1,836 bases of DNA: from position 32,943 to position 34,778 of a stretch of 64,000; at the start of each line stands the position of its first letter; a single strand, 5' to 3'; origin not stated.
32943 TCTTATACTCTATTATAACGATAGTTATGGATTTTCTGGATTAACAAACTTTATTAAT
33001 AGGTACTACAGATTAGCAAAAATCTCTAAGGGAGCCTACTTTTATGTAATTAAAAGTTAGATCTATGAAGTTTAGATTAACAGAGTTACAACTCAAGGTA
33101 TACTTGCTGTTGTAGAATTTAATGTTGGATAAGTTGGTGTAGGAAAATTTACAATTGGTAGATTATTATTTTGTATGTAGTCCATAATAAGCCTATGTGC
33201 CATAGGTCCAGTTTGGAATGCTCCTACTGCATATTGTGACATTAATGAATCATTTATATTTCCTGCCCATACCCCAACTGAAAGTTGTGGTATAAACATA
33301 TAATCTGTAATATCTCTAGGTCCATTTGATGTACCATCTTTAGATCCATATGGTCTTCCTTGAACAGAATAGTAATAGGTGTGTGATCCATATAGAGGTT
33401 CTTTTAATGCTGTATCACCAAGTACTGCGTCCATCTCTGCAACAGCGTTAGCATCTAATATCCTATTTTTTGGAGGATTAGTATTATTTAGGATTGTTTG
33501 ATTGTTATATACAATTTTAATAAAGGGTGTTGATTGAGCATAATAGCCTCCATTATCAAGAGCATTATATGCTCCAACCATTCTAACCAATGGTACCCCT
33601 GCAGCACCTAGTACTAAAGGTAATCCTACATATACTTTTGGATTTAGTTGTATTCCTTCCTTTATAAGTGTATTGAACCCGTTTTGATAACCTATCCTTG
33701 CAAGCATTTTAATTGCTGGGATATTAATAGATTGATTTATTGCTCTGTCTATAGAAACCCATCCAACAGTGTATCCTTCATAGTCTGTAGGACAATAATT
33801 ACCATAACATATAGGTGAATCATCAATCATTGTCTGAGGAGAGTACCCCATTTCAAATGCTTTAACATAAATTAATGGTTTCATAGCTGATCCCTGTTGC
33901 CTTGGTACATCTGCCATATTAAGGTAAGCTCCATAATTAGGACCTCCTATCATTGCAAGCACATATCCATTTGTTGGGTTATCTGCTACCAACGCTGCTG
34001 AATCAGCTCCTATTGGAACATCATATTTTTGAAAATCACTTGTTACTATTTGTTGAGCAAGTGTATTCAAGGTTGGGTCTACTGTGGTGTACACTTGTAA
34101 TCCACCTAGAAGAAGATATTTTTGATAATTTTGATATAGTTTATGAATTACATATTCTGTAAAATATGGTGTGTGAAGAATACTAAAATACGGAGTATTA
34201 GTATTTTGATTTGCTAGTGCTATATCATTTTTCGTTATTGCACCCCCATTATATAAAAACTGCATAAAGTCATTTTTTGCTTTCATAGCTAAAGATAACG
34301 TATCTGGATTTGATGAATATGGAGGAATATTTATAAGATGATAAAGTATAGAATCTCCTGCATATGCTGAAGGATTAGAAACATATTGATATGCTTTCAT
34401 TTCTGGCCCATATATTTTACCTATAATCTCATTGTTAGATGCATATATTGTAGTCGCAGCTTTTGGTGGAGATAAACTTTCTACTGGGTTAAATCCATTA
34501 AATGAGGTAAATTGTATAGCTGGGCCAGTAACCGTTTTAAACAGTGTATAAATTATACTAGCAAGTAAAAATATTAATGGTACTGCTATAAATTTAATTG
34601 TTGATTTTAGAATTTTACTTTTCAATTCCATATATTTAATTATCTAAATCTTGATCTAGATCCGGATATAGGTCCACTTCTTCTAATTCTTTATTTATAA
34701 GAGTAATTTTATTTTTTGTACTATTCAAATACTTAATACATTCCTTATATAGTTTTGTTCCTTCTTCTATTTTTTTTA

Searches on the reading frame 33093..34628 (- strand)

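Call 68: search_protein_families(library=pfam, proteins=[window:33093-34628:-], max_evalue=0.001)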
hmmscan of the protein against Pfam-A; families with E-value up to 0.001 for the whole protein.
window:33093-34628:- (511 aa): 1 family
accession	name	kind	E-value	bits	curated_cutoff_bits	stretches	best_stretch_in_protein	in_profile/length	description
PF00905.27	Transpeptidase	-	1.5e-08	34.7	22.1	1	213-433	3-241/299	Penicillin binding protein transpeptidase domain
